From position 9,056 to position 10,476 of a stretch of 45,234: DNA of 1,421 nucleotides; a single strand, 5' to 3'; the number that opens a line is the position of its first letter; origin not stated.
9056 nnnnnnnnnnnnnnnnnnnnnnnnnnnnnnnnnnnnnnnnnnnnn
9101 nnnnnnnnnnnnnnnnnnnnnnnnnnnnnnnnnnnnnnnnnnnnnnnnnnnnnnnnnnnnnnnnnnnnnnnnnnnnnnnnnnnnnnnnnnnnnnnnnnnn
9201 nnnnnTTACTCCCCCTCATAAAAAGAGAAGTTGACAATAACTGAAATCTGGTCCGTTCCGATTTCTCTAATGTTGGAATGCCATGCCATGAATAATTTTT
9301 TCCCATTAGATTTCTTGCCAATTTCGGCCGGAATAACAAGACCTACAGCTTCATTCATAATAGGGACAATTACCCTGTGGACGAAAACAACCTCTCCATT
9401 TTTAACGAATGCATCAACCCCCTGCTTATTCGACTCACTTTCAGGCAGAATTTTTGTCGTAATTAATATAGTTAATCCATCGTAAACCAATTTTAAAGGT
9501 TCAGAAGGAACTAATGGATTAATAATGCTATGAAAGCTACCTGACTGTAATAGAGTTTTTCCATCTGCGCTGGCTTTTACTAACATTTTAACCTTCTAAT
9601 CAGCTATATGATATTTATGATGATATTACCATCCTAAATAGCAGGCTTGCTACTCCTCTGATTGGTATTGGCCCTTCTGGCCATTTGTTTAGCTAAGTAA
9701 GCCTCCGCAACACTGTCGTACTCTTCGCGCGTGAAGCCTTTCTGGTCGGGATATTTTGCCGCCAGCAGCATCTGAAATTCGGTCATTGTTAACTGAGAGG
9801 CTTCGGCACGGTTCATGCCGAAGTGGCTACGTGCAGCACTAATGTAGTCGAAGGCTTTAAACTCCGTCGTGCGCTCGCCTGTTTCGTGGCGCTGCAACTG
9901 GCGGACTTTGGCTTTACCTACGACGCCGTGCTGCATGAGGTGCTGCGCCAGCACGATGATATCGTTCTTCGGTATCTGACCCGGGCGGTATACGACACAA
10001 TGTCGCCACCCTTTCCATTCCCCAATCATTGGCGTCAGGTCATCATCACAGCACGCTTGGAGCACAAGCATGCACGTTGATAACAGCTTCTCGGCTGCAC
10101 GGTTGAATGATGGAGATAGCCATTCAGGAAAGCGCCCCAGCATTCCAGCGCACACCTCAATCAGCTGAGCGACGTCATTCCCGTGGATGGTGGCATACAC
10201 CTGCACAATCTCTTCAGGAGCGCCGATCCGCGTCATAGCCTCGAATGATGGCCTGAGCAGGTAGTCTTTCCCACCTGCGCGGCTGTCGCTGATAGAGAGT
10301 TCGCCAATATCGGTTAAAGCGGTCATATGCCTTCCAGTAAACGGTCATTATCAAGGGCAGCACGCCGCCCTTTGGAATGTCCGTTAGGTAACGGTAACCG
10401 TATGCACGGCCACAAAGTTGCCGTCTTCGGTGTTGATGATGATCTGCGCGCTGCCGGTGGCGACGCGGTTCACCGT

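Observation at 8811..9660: Two-gene AT-rich cassette (soluble protein + 2-TM membrane protein) inserted between tail chaperone and tape measure genes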

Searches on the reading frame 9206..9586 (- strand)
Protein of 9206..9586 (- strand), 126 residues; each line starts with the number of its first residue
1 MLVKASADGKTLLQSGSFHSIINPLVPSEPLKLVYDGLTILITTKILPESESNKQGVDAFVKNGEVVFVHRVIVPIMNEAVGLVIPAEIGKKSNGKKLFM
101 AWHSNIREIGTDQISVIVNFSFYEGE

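Call 6: search_protein_families(library=padloc, proteins=[window:9206-9586:-], max_evalue=10)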
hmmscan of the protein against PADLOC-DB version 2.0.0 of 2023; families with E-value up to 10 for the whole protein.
window:9206-9586:- (126 aa): 0 families

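Call 7: search_protein_families(library=ncbifam, proteins=[window:9206-9586:-], max_evalue=10)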
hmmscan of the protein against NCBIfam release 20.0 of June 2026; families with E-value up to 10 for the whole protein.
window:9206-9586:- (126 aa): 0 families

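Call 8: search_protein_families(library=pfam, proteins=[window:9206-9586:-], max_evalue=1)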
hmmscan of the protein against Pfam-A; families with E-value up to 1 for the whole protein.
window:9206-9586:- (126 aa): 0 families

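Call 9: search_protein_families(library=phrogs, proteins=[window:9206-9586:-], max_evalue=1)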
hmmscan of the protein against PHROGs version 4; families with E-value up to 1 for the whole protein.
window:9206-9586:- (126 aa): 2 families
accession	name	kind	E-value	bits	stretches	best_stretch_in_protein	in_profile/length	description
phrog_2015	-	tail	0.19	11.9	1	17-52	180-212/275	tail tube protein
phrog_34857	-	unknown function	0.24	13.4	1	32-87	35-87/100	-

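Call 20: find_homologous_proteins(query=window:9206-9586:-, max_evalue=0.01)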
Query window:9206-9586:- (126 aa): 6 proteins with E <= 0.01 among 11 candidates.
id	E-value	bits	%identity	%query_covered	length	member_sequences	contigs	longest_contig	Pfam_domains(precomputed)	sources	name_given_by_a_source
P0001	9.2e-67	240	92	99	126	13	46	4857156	-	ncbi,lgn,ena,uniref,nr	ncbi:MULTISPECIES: hypothetical protein [Enterobacter cloacae complex]|uniref:hypothetical protein n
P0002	2.2e-65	236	88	100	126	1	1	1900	-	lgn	-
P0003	6.3e-58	212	82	99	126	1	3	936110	-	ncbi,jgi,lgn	-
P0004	7.6e-58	212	81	99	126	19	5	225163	-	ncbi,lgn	-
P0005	4.9e-52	193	74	99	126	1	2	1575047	-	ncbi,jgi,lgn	-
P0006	2.1e-47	178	70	99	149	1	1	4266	-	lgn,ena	-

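Call 32: search_protein_families(library=pfam, proteins=[window:9206-9586:-], max_evalue=10)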
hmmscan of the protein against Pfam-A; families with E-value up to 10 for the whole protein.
window:9206-9586:- (126 aa): 0 families

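Call 34: find_homologous_proteins(query=A3, max_evalue=0.001)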
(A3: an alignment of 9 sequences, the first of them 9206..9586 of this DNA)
Query A3 (9 sequences) (126 aa, profile of the alignment): 27 proteins with E <= 0.001 among 596 candidates.
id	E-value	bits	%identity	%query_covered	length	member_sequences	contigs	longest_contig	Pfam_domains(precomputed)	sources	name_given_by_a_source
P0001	1.8e-48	182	92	99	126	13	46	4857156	-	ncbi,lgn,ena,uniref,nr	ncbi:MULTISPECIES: hypothetical protein [Enterobacter cloacae complex]|uniref:hypothetical protein n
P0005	2.9e-48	181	74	99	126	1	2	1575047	-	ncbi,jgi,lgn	-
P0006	1.1e-47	179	70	99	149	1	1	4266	-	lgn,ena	-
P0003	5.5e-47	177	82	99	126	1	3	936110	-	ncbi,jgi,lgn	-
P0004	2.6e-46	175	81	99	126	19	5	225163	-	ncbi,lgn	-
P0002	3.6e-46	174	88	100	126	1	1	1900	-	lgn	-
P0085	8.6e-40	154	28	100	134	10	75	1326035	-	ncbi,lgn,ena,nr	ncbi:TPA: hypothetical protein QHS51_005011 [Klebsiella pneumoniae subsp. ozaenae]|nr:hypothetical p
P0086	5.7e-35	138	28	100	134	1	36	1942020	-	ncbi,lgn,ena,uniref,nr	ncbi:TPA: hypothetical protein ACGQTX_002968 [Raoultella ornithinolytica]|uniref:hypothetical protei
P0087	5.9e-33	131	-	-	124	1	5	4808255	PF21732.3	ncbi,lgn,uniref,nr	ncbi:DUF6864 domain-containing function [Aeromonas jandaei]|uniref:DUF6864 domain-containing functio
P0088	4.8e-30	122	-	-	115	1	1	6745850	PF21732.3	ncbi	ncbi:DUF6864 domain-containing function [Pseudomonas sp. S2_H10]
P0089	1.3e-25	108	-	-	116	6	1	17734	PF21732.3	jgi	jgi:hypothetical protein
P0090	4.1e-25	106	-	-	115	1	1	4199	PF21732.3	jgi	jgi:hypothetical protein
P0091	1.9e-24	104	-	-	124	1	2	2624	PF21732.3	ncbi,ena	-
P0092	5.4e-23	99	27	100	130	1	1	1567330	-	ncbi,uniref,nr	ncbi:hypothetical protein [Klebsiella sp. BIGb0407]|uniref:hypothetical protein n=1 Tax=Klebsiella s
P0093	5.2e-21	93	33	17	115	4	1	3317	PF21732.3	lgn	-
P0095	2.9e-20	90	33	17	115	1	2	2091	PF21732.3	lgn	-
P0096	1.1e-19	89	83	5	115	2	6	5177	PF21732.3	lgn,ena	-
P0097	5.4e-19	86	-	-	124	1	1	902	PF21732.3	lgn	-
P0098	6.2e-19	86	-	-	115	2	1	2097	PF21732.3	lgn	-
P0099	5.1e-18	83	-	-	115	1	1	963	PF21732.3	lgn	-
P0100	9.5e-17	79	-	-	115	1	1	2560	PF21732.3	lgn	-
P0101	1.4e-16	79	24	62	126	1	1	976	PF21732.3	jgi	jgi:hypothetical protein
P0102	3.5e-14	71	-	-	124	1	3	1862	PF21732.3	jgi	-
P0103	3.9e-14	71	-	-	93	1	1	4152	PF21732.3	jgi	jgi:hypothetical protein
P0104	4.7e-14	70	50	8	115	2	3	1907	PF21732.3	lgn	-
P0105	2.1e-12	65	-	-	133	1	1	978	PF21732.3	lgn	-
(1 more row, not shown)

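Call 43: predict_structure(alignment_id=A1)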
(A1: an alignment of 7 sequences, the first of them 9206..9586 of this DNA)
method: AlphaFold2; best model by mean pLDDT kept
length: 126 residues; sequences in the alignment: 7
mean_pLDDT: 78.9   pTM: 0.70
mean pLDDT of the five models: 78.9, 76.0, 75.3, 74.8, 72.6
residues with pLDDT >= 90: 1; 70-90: 104; 50-70: 14; < 50: 7
segments of 3 or more residues with pLDDT < 50: 1-6
pLDDT, mean of each block of 10 residues (from residue 1): 46 87 84 86 85 82 85 64 67 85 83 86 86
secondary structure, 60 per line:
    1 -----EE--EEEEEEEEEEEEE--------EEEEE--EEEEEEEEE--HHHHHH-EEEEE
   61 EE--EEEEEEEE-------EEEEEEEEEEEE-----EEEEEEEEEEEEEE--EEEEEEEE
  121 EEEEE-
elements in order: E10-22 E31-35 E38-46 H49-54 E56-62 E65-72 E80-91 E97-110 E113-125

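Call 55: fold_search(model_id=the predicted structure, library=viral)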
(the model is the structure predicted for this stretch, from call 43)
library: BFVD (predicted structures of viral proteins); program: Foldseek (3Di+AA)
matches with E <= 10: 787; with E <= 0.001: 1
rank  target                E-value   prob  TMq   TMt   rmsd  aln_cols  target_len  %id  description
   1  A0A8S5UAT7            5.1e-06  1.00  0.57  0.58   4.2       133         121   14  Uncharacterized protein [Siphoviridae sp. ctlIg4]
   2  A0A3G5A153            8.7e-02  0.66  0.40  0.33   7.1       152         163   10  Uncharacterized protein [Harvfovirus sp.]
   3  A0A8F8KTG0            1.4e-01  0.06  0.15  0.06  17.5       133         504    9  Mitochondrial chaperone BCS1 [Clandestinovirus]
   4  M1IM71                1.5e-01  0.28  0.27  0.24  15.5       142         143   13  (no name in the UniProt tables at hand)
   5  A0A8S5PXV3            2.0e-01  0.28  0.26  0.24  10.8       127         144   10  Uncharacterized protein [Siphoviridae sp. ctD3x5]
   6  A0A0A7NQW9            2.6e-01  0.12  0.16  0.12  13.8        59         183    5  Uncharacterized protein [Lactobacillus phage LfeInf]
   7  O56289                3.0e-01  0.12  0.18  0.07  15.4       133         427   10  U55A [Human herpesvirus 7 (strain RK)]
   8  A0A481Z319            3.2e-01  0.30  0.24  0.29   6.0        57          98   10  Uncharacterized protein [Pithovirus LCPAC101]
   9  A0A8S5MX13            3.2e-01  0.14  0.19  0.14  14.4       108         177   10  Uncharacterized protein [Myoviridae sp. ct3wi9]
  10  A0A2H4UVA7            3.4e-01  0.15  0.26  0.17  18.0       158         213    9  Zinc finger domain-containing protein [Bodo saltans virus]
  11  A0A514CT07            3.5e-01  0.77  0.29  0.18   3.5        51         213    8  Uncharacterized protein [Achromobacter phage Motura]
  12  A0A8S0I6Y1            3.5e-01  0.09  0.20  0.16  16.2       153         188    8  (no name in the UniProt tables at hand)
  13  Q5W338                3.7e-01  0.33  0.29  0.36  11.7       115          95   10  Uncharacterized protein [Sulfolobus islandicus rod-shaped virus 1]
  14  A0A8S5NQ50            3.7e-01  0.18  0.30  0.22  10.6       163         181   12  Uncharacterized protein [Myoviridae sp. ctagO6]
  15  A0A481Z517            4.6e-01  0.09  0.18  0.16  11.8       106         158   13  Uncharacterized protein [Pithovirus LCPAC104]
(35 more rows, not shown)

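Call 68: search_protein_families(library=padloc, alignment_id=A5, max_evalue=1)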
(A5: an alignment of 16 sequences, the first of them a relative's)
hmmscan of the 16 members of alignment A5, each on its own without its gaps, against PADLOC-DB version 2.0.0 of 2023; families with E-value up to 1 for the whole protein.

A. member 1, P0087 (124 aa): 0 families

B. families by the number of members that match (of 16 scanned): 1 family
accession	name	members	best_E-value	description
PDLC04517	PDC-M21C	1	0.035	-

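Call 79: search_solved_structures(query=A4, max_evalue=1)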
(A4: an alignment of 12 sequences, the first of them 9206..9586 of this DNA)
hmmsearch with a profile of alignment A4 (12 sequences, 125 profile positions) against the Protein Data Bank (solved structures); distinct sequences matched with E-value up to 1: 2.
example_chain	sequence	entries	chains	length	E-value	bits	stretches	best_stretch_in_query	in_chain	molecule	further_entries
1l0q_A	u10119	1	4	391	0.18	15.1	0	85-102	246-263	Surface layer protein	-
5k0w_A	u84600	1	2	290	0.23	14.8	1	5-59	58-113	Class B carbapenemase GOB-18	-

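Call 96: fold_search(model_id=the predicted structure, library=pdb)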
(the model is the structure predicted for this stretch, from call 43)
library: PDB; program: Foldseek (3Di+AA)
matches with E <= 10: 1223; with E <= 0.001: 0
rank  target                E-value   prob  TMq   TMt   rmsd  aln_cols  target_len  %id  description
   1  2ffs_A                1.6e-01  0.25  0.26  0.24  10.2       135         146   12  Structure of PR10-allergen-like protein PA1206 from Pseudomonas aeruginosa PAO1 (released 2006-01-10)
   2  8uds                  2.4e-01  0.44  0.35  0.31   9.7       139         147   13  The Crystal Structure of CoxG from M. smegmatis, minus lipid anchoring C-terminus. (released 2024-10-02)
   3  2ns9_B                2.8e-01  0.16  0.27  0.24  14.4       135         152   10  Crystal structure of protein APE2225 from Aeropyrum pernix K1, Pfam COXG (released 2006-11-14)
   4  2ns9_A                2.9e-01  0.12  0.25  0.21  15.4       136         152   10  Crystal structure of protein APE2225 from Aeropyrum pernix K1, Pfam COXG (released 2006-11-14)
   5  4r7k_A                3.1e-01  0.38  0.34  0.27   9.9       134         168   10  1.88 Angstrom Resolution Crystal Structure of Hypothetical Protein jhp0584 from Helicobacter pylori. (released 2014-09-10)
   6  6stb_B                3.3e-01  0.08  0.22  0.18  14.0       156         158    8  Crystal structure of the strawberry pathogenesis-related 10 (PR-10) Fra a 1.02 protein, Q64W mutant (released 2019-12-18)
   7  8b7g                  3.4e-01  0.12  0.20  0.13   9.7        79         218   10  Structure of oxygen-degraded rsCherry (released 2023-04-05)
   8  4jhg                  3.4e-01  0.07  0.21  0.17  16.4       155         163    7  Crystal Structure of Medicago truncatula Nodulin 13 (MtN13) in complex with trans-zeatin (released 2013-03-20)
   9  9jx2                  4.0e-01  0.11  0.20  0.14   9.7        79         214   11  Structure of rsCherry exposed to oxygen for 8 days (released 2025-07-09)
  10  8h0h_A                4.5e-01  0.08  0.22  0.20  13.0       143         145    8  Hypotethical protein from Mycobacterium tuberculsosis (released 2023-09-06)
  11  2ffs_B                4.7e-01  0.14  0.26  0.23  10.3       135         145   11  Structure of PR10-allergen-like protein PA1206 from Pseudomonas aeruginosa PAO1 (released 2006-01-10)
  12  5t0z_D                4.7e-01  0.06  0.20  0.18  16.3       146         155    6  PelC from Geobacter metallireducens (released 2017-03-15)
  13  4m9b_A                5.0e-01  0.21  0.33  0.28  10.2       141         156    9  Crystal structure of Apo Ara h 8 (released 2013-11-27)
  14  3ijt_B                5.0e-01  0.14  0.26  0.23  15.5       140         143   12  Structural Characterization of SMU.440, a Hypothetical Protein from Streptococcus mutans (released 2009-08-25)
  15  2o2a_D                5.0e-01  0.12  0.21  0.21  13.2       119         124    7  The crystal structure of a protein of unknown function from Streptococcus agalactiae (released 2006-12-26)
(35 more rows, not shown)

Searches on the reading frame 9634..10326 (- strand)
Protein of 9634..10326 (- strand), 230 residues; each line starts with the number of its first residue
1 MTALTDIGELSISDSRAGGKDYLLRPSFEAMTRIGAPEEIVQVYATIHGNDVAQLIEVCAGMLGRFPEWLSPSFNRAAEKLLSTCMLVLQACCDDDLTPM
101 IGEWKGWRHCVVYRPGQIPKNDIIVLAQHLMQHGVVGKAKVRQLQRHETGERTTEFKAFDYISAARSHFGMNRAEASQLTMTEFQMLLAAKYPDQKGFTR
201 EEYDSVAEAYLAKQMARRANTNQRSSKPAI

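Call 7: search_protein_families(library=ncbifam, proteins=[window:9634-10326:-], max_evalue=10)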
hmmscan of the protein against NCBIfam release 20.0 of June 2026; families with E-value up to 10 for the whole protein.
window:9634-10326:- (230 aa): 0 families

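Call 8: search_protein_families(library=pfam, proteins=[window:9634-10326:-], max_evalue=1)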
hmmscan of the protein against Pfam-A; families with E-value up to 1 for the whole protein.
window:9634-10326:- (230 aa): 1 family
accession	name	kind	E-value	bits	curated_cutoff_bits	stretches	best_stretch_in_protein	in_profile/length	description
PF19759.4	DUF6246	-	3.1e-72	242.7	27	1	24-204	1-184/185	Family of unknown function (DUF6246)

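Call 9: search_protein_families(library=phrogs, proteins=[window:9634-10326:-], max_evalue=1)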
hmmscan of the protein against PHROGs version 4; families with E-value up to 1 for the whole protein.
window:9634-10326:- (230 aa): 3 families
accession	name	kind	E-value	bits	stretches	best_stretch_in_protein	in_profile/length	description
phrog_791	-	unknown function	7.1e-91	304.8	1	1-223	1-225/227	-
phrog_29657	-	unknown function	1.5e-17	64.5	1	171-209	1-39/59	-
phrog_6127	-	unknown function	0.17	12.8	1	154-165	4-15/37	-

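Call 60: find_related_loci(query=window:9634-10326:-, collection=viral_contigs, flank=4000)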
Query window:9634-10326:- (230 aa) in viral_contigs; peptide patterns used: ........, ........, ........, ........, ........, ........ (x = any residue, [..] = any of these).
595 stretches matched a pattern; 588 encode a relative of the query (tblastn E <= 1e-3); the best 80 are kept; 80 distinct loci.
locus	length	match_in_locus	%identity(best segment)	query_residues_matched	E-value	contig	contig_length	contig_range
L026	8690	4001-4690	100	1-230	4e-160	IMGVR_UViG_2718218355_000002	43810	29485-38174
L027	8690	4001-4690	97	1-230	1e-156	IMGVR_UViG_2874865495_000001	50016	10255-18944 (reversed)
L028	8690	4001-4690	95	1-230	1e-153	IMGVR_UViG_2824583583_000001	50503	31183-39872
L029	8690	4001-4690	96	1-230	4e-153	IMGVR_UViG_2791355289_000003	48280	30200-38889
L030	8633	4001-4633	97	1-211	4e-148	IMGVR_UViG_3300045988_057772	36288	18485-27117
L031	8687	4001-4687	92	1-229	2e-147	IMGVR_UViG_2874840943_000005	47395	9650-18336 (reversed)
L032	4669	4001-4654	95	1-218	2e-146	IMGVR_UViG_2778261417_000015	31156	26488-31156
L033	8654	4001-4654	95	1-218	1e-145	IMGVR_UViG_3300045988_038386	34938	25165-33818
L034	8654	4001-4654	95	1-218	1e-145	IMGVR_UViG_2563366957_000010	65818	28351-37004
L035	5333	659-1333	93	1-225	5e-146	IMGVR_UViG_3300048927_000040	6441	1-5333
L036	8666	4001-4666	92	1-222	8e-145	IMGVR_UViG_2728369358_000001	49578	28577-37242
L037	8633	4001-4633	95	1-211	8e-145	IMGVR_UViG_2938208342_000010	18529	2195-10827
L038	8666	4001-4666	93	1-222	9e-145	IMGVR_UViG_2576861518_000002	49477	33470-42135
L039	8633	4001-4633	95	1-211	8e-145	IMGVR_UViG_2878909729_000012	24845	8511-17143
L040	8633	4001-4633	95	1-211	1e-144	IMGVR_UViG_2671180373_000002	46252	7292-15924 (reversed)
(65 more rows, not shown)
